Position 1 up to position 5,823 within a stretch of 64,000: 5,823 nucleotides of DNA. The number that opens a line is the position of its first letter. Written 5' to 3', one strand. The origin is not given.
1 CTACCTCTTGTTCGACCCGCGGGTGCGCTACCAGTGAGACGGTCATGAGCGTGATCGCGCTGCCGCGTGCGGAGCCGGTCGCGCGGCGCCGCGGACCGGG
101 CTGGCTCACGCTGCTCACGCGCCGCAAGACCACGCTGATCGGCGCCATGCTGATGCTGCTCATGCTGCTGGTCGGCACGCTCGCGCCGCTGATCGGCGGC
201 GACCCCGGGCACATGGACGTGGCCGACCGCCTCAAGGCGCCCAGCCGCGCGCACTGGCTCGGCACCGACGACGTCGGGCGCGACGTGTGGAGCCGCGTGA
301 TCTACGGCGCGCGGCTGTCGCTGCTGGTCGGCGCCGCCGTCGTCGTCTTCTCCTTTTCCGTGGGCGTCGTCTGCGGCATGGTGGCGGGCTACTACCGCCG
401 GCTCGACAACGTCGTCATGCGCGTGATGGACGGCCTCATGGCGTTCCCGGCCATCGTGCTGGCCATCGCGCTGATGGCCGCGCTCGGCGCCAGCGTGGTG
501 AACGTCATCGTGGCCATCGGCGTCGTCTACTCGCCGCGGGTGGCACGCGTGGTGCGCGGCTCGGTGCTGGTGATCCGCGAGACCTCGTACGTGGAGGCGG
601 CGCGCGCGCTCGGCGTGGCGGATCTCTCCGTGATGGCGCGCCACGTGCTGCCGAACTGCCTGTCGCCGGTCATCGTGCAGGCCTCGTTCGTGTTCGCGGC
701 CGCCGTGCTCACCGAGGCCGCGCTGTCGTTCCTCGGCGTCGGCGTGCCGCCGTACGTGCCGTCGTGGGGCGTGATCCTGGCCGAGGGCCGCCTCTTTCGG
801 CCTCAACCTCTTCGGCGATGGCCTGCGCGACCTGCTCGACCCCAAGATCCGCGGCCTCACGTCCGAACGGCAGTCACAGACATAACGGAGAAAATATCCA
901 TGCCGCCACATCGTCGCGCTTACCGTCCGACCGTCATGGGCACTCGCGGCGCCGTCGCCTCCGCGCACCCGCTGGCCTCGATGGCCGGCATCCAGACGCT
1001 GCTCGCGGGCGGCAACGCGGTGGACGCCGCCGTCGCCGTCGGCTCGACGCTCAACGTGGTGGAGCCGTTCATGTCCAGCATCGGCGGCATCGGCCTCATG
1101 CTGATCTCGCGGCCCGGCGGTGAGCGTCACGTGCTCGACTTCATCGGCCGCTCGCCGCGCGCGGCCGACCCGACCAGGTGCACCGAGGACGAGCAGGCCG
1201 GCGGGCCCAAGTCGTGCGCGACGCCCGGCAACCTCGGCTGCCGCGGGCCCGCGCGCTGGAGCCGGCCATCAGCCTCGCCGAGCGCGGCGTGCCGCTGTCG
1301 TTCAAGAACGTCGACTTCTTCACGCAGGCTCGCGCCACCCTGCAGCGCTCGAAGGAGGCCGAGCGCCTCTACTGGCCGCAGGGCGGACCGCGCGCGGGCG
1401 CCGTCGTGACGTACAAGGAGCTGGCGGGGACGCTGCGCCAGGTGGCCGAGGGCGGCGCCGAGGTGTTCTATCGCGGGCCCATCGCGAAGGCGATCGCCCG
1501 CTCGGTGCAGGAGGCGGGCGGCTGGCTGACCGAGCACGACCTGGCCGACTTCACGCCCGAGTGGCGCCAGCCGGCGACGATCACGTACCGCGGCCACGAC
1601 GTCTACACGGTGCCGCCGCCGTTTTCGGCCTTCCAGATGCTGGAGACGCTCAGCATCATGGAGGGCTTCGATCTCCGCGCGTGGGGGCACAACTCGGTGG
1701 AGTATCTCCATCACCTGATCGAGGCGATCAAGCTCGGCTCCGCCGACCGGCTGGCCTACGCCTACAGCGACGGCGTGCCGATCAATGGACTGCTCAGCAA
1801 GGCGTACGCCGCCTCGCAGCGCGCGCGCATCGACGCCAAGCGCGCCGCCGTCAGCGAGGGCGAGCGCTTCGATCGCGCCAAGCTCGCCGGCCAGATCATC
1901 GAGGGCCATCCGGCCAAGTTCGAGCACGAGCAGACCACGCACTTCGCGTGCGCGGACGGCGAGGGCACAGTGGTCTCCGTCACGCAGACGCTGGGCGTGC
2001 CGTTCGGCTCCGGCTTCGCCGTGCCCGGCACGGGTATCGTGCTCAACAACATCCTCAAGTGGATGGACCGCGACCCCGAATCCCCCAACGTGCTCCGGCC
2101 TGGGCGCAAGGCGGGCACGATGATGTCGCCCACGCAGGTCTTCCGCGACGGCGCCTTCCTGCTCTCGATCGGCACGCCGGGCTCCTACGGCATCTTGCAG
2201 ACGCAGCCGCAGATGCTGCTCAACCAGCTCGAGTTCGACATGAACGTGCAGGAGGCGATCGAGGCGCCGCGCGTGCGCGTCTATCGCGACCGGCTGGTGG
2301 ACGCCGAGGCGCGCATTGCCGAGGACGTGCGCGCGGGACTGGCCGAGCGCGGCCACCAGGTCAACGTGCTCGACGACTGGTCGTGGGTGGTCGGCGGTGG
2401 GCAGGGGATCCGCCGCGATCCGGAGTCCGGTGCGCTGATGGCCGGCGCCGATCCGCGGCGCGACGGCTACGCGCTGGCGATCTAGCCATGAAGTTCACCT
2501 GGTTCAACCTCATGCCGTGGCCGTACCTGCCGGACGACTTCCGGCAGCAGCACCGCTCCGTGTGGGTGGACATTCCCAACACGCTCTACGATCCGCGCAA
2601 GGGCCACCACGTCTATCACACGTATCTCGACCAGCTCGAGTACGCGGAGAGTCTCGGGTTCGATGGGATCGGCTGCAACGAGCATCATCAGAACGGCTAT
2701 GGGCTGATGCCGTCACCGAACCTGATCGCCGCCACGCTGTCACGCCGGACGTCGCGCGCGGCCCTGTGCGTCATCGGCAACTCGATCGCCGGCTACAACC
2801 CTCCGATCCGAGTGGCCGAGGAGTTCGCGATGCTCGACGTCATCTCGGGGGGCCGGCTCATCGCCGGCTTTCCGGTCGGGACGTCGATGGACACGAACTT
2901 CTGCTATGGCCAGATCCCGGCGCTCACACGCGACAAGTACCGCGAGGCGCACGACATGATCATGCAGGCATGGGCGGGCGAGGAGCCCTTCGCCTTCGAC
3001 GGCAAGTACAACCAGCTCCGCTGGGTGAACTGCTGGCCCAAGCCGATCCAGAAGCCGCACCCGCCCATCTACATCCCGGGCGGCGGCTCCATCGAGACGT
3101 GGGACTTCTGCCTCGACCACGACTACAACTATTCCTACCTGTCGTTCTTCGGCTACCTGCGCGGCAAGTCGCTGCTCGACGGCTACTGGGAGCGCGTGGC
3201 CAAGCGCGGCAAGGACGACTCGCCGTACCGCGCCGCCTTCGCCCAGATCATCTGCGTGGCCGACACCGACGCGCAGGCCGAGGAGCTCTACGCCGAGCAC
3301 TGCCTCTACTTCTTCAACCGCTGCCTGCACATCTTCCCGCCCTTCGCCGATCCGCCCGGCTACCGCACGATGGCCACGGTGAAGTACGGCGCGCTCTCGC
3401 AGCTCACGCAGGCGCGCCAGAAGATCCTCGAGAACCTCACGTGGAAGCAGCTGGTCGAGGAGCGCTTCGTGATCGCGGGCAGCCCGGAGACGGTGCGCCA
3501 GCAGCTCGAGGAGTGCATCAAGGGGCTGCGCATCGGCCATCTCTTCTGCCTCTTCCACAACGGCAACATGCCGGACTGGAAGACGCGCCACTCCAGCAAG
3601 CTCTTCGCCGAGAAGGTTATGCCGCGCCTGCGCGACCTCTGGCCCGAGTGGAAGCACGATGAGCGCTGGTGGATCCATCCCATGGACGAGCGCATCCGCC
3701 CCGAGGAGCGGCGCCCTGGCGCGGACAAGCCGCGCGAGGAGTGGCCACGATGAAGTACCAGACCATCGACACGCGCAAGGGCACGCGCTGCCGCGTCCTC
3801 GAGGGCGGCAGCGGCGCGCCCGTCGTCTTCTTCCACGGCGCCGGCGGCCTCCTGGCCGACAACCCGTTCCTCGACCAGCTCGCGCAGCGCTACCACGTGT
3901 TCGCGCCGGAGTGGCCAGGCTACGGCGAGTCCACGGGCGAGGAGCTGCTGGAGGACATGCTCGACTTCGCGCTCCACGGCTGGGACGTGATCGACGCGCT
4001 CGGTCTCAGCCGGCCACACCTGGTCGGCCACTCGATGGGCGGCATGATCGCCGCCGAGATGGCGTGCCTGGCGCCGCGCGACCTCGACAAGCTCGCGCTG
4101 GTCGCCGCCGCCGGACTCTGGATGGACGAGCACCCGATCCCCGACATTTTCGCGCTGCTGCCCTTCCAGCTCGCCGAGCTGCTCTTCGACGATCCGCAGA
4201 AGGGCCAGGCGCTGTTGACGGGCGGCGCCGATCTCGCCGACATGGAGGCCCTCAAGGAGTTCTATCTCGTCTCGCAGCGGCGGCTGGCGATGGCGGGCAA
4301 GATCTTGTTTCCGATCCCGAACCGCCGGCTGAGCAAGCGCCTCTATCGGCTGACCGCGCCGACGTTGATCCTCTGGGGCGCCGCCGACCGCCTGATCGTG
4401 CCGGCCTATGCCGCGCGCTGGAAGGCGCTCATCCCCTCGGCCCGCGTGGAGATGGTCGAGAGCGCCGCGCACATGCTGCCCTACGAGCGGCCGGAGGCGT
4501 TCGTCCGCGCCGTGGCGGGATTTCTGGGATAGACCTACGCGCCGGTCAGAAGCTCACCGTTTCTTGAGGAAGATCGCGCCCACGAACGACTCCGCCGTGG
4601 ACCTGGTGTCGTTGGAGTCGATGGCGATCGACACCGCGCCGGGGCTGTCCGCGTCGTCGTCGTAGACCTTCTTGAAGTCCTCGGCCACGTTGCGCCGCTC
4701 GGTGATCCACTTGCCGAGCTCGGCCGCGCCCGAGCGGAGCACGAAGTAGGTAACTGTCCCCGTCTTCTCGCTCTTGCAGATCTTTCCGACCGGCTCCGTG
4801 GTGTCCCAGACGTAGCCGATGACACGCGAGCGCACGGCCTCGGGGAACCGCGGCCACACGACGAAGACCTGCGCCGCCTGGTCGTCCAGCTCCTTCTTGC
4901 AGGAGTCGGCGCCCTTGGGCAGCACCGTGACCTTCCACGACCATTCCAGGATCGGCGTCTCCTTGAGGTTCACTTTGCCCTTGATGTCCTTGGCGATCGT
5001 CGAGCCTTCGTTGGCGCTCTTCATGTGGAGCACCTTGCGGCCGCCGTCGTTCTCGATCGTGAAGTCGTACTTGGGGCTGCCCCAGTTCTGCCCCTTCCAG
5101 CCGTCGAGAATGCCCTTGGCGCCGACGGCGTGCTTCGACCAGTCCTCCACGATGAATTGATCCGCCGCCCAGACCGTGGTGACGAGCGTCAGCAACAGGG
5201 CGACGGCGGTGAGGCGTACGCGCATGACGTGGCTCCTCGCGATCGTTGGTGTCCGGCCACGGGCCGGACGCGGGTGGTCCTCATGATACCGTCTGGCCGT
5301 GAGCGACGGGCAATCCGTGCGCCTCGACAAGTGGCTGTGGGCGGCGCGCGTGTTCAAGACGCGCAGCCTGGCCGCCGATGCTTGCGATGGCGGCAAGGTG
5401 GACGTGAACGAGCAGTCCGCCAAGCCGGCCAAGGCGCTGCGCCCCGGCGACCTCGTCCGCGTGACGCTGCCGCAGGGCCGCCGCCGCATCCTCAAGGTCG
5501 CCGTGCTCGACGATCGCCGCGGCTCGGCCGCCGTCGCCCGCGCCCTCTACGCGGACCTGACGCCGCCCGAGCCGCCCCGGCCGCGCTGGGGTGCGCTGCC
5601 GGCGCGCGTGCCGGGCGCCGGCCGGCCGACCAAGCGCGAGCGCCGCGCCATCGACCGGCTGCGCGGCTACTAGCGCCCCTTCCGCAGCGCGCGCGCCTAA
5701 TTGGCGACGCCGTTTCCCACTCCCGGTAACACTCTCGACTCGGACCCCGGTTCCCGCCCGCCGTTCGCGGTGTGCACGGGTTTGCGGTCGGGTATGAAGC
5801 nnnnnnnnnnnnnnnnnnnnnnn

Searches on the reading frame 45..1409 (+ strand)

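Call 12: search_protein_families(library=pfam, proteins=[window:45-1409:+], max_evalue=0.0001)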
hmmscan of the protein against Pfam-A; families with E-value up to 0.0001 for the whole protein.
window:45-1409:+ (454 aa): 2 families
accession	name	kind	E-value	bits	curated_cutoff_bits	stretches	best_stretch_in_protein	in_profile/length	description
PF00528.27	BPD_transp_1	-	2.3e-24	86.6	26.4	1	107-246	1-151/184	Binding-protein-dependent transport system inner membrane component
PF01019.26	G_glu_transpept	-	1.7e-15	57.3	27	1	318-397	3-87/512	Gamma-glutamyltranspeptidase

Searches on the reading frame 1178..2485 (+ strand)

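Call 12: search_protein_families(library=pfam, proteins=[window:1178-2485:+], max_evalue=0.0001)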
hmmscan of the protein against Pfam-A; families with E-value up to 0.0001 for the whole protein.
window:1178-2485:+ (435 aa): 1 family
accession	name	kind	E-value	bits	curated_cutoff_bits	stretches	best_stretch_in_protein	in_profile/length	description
PF01019.26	G_glu_transpept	-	5.2e-100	336.1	27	1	20-430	99-512/512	Gamma-glutamyltranspeptidase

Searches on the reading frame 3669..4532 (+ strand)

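Call 12: search_protein_families(library=pfam, proteins=[window:3669-4532:+], max_evalue=0.0001)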
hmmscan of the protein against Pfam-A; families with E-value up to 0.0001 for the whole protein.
window:3669-4532:+ (287 aa): 4 families
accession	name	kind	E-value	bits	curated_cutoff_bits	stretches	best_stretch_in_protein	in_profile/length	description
PF00561.26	Abhydrolase_1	-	5e-27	95.6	25.8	2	51-154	2-105/245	alpha/beta hydrolase fold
PF12697.13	Abhydrolase_6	-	5.7e-25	89.7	26.3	1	52-281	1-217/217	Alpha/beta hydrolase family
PF12146.15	Hydrolase_4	-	1.2e-14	54.6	27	1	52-274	7-238/239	Serine aminopeptidase, S33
PF00975.26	Thioesterase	-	9e-07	29.8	26.4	1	51-134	2-86/226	Thioesterase domain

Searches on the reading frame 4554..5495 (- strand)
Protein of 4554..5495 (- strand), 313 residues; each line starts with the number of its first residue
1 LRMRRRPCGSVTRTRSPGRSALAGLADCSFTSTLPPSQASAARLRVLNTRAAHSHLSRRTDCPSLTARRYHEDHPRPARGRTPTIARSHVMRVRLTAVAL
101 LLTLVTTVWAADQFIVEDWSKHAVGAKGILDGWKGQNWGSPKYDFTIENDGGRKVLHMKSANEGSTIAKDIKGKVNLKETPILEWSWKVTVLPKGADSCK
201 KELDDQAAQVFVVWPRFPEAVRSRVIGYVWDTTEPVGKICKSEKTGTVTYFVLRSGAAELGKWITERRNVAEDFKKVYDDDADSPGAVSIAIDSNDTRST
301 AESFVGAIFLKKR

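Call 12: search_protein_families(library=pfam, proteins=[window:4554-5495:-], max_evalue=0.0001)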
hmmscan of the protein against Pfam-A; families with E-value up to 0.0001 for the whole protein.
window:4554-5495:- (313 aa): 1 family
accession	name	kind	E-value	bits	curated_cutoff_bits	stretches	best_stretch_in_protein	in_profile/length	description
PF11249.13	DUF3047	-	4.2e-35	121.5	27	1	132-308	2-197/198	Protein of unknown function (DUF3047)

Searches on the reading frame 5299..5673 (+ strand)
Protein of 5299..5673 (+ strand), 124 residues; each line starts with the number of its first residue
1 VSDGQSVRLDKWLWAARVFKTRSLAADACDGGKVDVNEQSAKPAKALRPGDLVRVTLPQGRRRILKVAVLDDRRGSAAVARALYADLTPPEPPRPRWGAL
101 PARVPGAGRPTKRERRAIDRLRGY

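Call 12: search_protein_families(library=pfam, proteins=[window:5299-5673:+], max_evalue=0.0001)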
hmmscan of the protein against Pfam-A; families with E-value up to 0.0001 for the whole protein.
window:5299-5673:+ (124 aa): 1 family
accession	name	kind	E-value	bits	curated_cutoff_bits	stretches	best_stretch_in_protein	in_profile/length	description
PF01479.30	S4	-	2e-10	40.7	22.8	1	7-53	1-48/48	S4 domain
